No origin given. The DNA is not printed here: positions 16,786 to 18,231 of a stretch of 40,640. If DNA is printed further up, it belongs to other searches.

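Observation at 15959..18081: Phage-encoded YcaO-TfuA (peptide thioamidation) cassette wedged antisense into the early region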

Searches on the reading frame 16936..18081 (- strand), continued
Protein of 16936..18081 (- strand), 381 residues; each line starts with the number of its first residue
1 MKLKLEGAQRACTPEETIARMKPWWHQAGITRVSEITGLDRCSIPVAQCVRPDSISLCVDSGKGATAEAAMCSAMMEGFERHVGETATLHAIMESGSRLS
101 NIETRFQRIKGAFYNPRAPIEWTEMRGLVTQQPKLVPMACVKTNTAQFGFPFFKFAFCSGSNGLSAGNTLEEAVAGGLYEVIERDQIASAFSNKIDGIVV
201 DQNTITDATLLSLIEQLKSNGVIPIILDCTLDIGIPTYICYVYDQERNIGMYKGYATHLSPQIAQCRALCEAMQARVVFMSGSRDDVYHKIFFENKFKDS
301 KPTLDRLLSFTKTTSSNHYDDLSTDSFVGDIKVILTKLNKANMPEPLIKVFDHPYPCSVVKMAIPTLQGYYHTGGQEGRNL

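Call 40: search_solved_structures(query=window:16936-18081:-, max_evalue=0.001, show_alignments=2)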
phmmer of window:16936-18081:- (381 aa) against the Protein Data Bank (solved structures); distinct sequences matched with E-value up to 0.001: 6.
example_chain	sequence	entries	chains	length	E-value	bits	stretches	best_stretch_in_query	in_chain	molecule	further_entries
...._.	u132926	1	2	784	3.3e-20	75.6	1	117-281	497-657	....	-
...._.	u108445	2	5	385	9.1e-20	74.2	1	4-298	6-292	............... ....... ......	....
4bs9_A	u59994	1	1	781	5.2e-16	61.8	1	120-276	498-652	TRUD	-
4v1t_A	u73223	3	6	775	4.4e-15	58.8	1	117-278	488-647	LYND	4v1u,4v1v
6ci7_A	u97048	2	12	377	9.4e-09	37.9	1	40-282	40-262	YcaO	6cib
4q84_A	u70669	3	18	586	2.3e-07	33.4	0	160-277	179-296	Ribosomal protein S12 methylthiotransferase accessory factor YcaO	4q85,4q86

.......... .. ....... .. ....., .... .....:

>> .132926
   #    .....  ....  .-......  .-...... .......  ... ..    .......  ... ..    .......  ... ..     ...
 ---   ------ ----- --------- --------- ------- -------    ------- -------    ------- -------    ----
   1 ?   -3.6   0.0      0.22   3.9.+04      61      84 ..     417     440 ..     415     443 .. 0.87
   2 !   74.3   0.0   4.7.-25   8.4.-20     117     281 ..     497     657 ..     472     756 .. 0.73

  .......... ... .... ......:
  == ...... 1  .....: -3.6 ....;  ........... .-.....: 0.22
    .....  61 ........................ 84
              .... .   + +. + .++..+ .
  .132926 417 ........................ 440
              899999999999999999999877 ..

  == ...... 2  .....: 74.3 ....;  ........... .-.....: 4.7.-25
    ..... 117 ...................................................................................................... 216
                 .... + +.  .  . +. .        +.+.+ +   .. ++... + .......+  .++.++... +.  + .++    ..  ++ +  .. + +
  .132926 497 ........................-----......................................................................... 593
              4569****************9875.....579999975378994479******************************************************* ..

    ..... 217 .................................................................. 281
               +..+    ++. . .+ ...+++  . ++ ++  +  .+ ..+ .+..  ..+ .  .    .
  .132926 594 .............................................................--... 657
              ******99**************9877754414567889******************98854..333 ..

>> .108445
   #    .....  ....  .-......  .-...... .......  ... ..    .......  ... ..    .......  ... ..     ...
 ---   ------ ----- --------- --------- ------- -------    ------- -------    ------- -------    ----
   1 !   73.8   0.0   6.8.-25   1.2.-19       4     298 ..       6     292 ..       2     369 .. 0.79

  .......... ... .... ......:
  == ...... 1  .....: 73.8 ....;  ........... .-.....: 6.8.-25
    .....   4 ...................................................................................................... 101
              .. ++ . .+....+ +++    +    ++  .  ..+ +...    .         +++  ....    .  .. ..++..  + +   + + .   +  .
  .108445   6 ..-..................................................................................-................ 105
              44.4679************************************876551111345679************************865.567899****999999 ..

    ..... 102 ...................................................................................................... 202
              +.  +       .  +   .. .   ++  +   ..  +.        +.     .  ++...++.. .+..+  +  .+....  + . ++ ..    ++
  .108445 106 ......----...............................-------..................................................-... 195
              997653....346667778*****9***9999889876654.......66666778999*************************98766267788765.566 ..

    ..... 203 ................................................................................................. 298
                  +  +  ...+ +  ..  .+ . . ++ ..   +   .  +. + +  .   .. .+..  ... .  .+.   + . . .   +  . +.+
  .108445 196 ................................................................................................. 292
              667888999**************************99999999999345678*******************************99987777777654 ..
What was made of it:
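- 16936..18081 (-): ycaO, 381 aa: stand-alone YcaO domain protein (ATP-dependent backbone amide activation). PDB sequence matches include the M. jannaschii thioamide-forming YcaO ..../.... at E=9e-20 (call 40).
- On YcaO superfamily (PF02624 / TIGR00702): An ungapped alignment to E. coli YcaO residues 179-296 (call 40) maps them to N187, E199, E202 and R286. The fold assignment rests on sequence matches to six solved YcaOs (call 40).
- An ungapped alignment of residues 160-277 to E. coli YcaO residues 179-296 (call 40) puts N168, E180, E183 and R267 on Ec N187, E199, E202 and R286. The best PDB sequence hit is the azoline-forming MusD (call 40).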

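Call 48: find_related_loci(query=A1, collection=genome_contigs, flank=8000)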
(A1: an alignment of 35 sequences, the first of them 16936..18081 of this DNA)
Query A1 (381 aa) in genome_contigs; peptide patterns used: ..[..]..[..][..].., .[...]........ (x = any residue, [..] = any of these).
51 stretches matched a pattern; 23 encode a relative of the query (tblastn E <= 1e-3); 23 distinct loci.
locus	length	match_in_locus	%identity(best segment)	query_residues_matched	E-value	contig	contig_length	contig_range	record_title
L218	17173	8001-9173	36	2-379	2e-70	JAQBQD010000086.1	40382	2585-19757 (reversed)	MAG: Gemmatimonadetes bacterium isolate RYN_364 scaffold_1264685, whole genome shotgun sequence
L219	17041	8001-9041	37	7-349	1e-61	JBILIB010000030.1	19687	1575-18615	MAG: Acidimicrobiales bacterium isolate ME2017-05-12_3300034357_group7_bin57 Rohwer_bin122_scaffold_632_c1, whole genome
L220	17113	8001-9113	37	5-370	1e-61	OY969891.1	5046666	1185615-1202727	MAG: uncultured Acidimicrobiaceae bacterium isolate MFD09286.bin.1.140 genome assembly, chromosome: 1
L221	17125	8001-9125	36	6-370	3e-61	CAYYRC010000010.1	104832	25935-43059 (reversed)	MAG TPA_asm: uncultured Actinomycetes bacterium isolate SRP170004_co1_448 genome assembly, contig: NODE_210_length_10483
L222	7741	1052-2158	37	8-370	2e-60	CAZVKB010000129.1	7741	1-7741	MAG TPA_asm: uncultured Actinomycetes bacterium isolate SRP286056_co1_202 genome assembly, contig: NODE_12785_length_774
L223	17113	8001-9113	35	5-370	1e-58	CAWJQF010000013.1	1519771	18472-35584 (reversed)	MAG: uncultured Acidimicrobiia bacterium isolate MFD02840.bin.3.693 genome assembly, contig: contig_9018, whole genome s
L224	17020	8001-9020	36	5-340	5e-55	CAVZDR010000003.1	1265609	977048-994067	MAG: uncultured Acidimicrobiia bacterium isolate MFD09212.bin.2.35 genome assembly, contig: contig_213, whole genome sho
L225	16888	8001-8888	26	52-334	5e-18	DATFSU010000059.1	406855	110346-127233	MAG TPA_asm: Candidatus Angelobacter sp. isolate SMAG_U9392 k141_2297390, whole genome shotgun sequence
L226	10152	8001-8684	27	62-281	3e-16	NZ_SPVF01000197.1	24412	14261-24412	Zemynaea arenosa strain MC02 EFN1C69WBJ, whole genome shotgun sequence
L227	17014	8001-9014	23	60-368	5e-16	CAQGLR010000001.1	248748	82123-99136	MAG TPA_asm: uncultured Lachnospiraceae bacterium isolate MGBC125166 genome assembly, contig: MGBC125166.1, whole genome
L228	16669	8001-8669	27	61-274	2e-12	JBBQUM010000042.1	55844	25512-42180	MAG: Bryobacterales bacterium isolate Co_metawrap_1921 Cmw_1921_k141_4762151_length_55844_cov_17.9976, whole genome shot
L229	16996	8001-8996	24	61-368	3e-12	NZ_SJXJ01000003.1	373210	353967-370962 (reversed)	Tenacibaculum sp. M341 M341_contig_3, whole genome shotgun sequence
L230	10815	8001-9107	28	1-368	4e-38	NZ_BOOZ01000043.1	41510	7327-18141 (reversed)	Micromonospora andamanensis strain NBRC 109075 sequence043, whole genome shotgun sequence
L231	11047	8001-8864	32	1-287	6e-35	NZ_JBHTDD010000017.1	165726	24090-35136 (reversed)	Plantactinospora sp. GCM10030261 strain CPCC 206446 spades_K_25_97_17, whole genome shotgun sequence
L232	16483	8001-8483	28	115-276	4e-11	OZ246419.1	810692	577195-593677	MAG: uncultured Gammaproteobacteria bacterium isolate binchicken_co84_156 genome assembly, chromosome: 1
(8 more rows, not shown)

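Call 60: find_related_loci(query=A4, collection=metagenome_contigs, flank=3000)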
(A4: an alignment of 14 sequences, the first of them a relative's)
Query A4 (356 aa) in metagenome_contigs; peptide patterns used: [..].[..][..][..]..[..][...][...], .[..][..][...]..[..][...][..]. (x = any residue, [..] = any of these).
189 stretches matched a pattern; 59 encode a relative of the query (tblastn E <= 1e-3); 59 distinct loci.
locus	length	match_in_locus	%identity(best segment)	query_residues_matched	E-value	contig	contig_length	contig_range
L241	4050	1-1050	79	8-356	8e-175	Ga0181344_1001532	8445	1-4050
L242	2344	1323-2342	78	3-341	2e-173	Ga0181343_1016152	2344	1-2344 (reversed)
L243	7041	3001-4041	73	3-349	4e-157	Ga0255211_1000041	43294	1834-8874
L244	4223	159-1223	68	3-356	2e-150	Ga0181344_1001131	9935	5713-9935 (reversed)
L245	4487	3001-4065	68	3-356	2e-150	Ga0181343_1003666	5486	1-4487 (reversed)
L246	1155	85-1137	62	3-349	4e-143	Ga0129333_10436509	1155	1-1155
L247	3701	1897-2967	63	3-349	4e-133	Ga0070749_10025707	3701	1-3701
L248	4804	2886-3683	77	4-269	1e-128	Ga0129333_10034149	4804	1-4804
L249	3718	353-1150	77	4-269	2e-130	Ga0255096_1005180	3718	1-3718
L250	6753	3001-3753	79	3-253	7e-124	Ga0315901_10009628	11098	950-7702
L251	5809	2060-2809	78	1-250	5e-122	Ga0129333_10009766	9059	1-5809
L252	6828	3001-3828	76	3-278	4e-121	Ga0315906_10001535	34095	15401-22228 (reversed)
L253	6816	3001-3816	74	1-272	2e-120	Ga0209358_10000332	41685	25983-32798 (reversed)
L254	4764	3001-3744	77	3-250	9e-120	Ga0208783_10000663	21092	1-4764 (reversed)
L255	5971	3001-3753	75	3-253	3e-118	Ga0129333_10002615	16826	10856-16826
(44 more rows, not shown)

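Call 63: search_protein_families(library=pfam, proteins=[L252:3873-4715:+, L252:4597-4929:+, L252:4913-5572:+, L252:2998-3873:+], max_evalue=0.01)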
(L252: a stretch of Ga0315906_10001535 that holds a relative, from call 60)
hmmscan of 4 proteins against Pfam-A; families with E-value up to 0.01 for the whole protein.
L252:3873-4715:+ (280 aa): 1 family
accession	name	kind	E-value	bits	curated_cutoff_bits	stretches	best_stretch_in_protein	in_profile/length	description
PF01507.26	PAPS_reduct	-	1.2e-10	42.1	22.5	1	20-73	2-56/175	Phosphoadenosine phosphosulfate reductase domain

L252:4597-4929:+ (110 aa): 1 family
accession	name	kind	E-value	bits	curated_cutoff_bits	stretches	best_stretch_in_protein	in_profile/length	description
PF03692.20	CxxCxxCC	-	8e-09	36.5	23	1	19-93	1-71/85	Putative zinc- or iron-chelating domain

L252:4913-5572:+ (219 aa): 0 families

L252:2998-3873:+ (291 aa): 1 family
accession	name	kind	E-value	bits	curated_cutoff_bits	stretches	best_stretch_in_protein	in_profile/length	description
PF04356.17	DUF489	-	0.0022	18.5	26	1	17-86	30-98/192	Protein of unknown function (DUF489)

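Call 71: find_encoding_contigs(protein=P0001, flank=4000, max_places=4)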
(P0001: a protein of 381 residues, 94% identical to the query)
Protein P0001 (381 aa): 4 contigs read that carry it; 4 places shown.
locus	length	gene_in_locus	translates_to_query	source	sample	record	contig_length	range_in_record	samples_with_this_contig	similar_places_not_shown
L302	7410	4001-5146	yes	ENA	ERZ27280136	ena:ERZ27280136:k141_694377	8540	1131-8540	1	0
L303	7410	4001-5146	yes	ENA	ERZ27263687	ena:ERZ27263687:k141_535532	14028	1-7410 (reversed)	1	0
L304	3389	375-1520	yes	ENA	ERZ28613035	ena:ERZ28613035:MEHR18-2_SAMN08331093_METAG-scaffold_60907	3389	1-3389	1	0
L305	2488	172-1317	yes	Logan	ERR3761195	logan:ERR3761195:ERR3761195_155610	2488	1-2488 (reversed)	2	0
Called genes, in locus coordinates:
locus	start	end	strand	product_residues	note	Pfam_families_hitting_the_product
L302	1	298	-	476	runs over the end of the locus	?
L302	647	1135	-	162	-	-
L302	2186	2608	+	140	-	-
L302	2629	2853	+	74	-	-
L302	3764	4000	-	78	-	-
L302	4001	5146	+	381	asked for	PF02624:YcaO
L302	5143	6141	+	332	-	PF07812:TfuA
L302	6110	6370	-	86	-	-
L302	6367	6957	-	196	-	-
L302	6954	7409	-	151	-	?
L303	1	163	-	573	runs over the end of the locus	PF03237:Terminase_6N (weak)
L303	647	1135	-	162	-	-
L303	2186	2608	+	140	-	-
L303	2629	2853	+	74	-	-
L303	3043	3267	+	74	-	-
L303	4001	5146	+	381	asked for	PF02624:YcaO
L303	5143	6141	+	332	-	PF07812:TfuA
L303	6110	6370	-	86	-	-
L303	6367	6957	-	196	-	-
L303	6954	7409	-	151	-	?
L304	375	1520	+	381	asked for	PF02624:YcaO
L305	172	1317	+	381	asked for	PF02624:YcaO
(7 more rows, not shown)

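Call 88: search_protein_families(library=padloc, proteins=[window:16936-18081:-, L252:3873-4715:+, L252:4597-4929:+], max_evalue=0.001)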
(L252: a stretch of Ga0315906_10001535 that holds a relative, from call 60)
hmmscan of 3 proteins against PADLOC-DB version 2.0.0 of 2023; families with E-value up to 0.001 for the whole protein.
window:16936-18081:- (381 aa): 0 families

L252:3873-4715:+ (280 aa): 1 family
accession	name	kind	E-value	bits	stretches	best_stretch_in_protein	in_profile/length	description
PDLC02510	BrxP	-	0.00019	17.7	1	19-66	134-184/779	BrxP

L252:4597-4929:+ (110 aa): 0 families

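Call 96: predict_structure(alignment_id=A1)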
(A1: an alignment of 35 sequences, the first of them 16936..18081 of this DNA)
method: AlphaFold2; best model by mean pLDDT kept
length: 381 residues; sequences in the alignment: 35
mean_pLDDT: 89.4   pTM: 0.91
mean pLDDT of the five models: 89.4, 89.0, 88.4, 87.6, 85.5
residues with pLDDT >= 90: 252; 70-90: 100; 50-70: 29; < 50: 0
segments of 3 or more residues with pLDDT < 50: none
pLDDT, mean of each block of 10 residues (from residue 1): 76 93 96 87 89 84 89 94 92 95 93 90 97 96 74 82 94 97 93 86 95 93 94 96 78 93 95 88 62 66 87 95 96 98 96 97 92 82 63
secondary structure, 60 per line:
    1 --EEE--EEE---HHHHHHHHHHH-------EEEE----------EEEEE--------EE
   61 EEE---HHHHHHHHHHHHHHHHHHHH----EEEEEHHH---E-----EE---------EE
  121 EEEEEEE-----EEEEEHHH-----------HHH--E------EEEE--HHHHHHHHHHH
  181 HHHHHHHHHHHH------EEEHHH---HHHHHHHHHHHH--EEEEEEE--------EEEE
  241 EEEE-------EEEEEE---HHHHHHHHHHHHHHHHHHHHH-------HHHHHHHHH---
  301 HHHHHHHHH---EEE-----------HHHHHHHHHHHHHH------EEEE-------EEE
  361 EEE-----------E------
elements in order: E3-5 E8-10 H14-24 E32-35 E46-50 E59-63 H67-86 E91-95 E119-127 E133-137 E164-167 H170-192 E199-201 H208-219 E222-228 E237-244 E252-257 H261-281 H289-297 H301-309 E313-315 H327-340 E347-350 E358-363
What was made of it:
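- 16936..18081 (-): AF2 model pLDDT 89.4, pTM 0.91 (call 96).
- On YcaO superfamily (PF02624 / TIGR00702): The AF2 model is confident (pLDDT 89.4, pTM 0.91; call 96).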

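Call 99: fold_search(model_id=the predicted structure, library=viral)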
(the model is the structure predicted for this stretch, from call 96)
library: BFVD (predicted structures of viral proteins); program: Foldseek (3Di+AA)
matches with E <= 10: 596; with E <= 0.001: 0
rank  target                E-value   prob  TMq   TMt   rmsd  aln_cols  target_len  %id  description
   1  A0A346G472            3.5e-03  0.54  0.14  0.23  21.0       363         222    8  (no name in the UniProt tables at hand)
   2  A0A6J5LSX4            2.4e-02  0.23  0.11  0.16  20.7       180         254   13  Essential recombination function protein [uncultured Caudovirales phage]
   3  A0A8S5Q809            3.0e-02  0.35  0.12  0.19  14.5       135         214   13  ERF superfamily protein [Myoviridae sp. ctAca11]
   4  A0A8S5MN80            3.4e-02  0.41  0.14  0.26  13.9       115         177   14  ERF superfamily protein [Myoviridae sp. ctI7W9]
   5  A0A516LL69            3.4e-02  0.25  0.14  0.19  22.2       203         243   12  (no name in the UniProt tables at hand)
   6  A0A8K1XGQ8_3          4.0e-02  0.44  0.15  0.05  16.4       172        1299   14  (no name in the UniProt tables at hand)
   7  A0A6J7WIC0            4.7e-02  0.16  0.13  0.19  16.6       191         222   11  Uncharacterized protein [uncultured Caudovirales phage]
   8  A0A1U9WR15            4.7e-02  0.15  0.13  0.19  22.3       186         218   11  ERF superfamily protein [Escherichia phage vB_EcoS_ESCO41]
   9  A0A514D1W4            7.5e-02  0.23  0.14  0.12  23.2       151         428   16  DRBM domain-containing protein [Picornavirales sp.]
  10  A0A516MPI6            7.5e-02  0.13  0.12  0.17  21.3       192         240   14  (no name in the UniProt tables at hand)
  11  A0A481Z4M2            7.5e-02  0.12  0.15  0.13  18.9       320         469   11  Ribonuclease III [Pithovirus LCPAC103]
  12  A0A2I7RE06            7.9e-02  0.12  0.14  0.17  22.2       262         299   11  (no name in the UniProt tables at hand)
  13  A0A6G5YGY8            8.4e-02  0.15  0.13  0.18  23.7       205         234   10  (no name in the UniProt tables at hand)
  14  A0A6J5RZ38            9.4e-02  0.18  0.13  0.24  17.5       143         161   12  Essential recombination function protein [uncultured Caudovirales phage]
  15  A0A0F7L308            9.4e-02  0.11  0.12  0.15  22.5       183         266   14  Uncharacterized protein [uncultured marine virus]
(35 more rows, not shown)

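Call 101: search_dna_similar(query=window:16936-18081:-, collection=phages, mode=protein, max_evalue=0.1, max_rows=20)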
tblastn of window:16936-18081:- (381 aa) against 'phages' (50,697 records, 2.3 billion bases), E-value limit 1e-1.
No match.
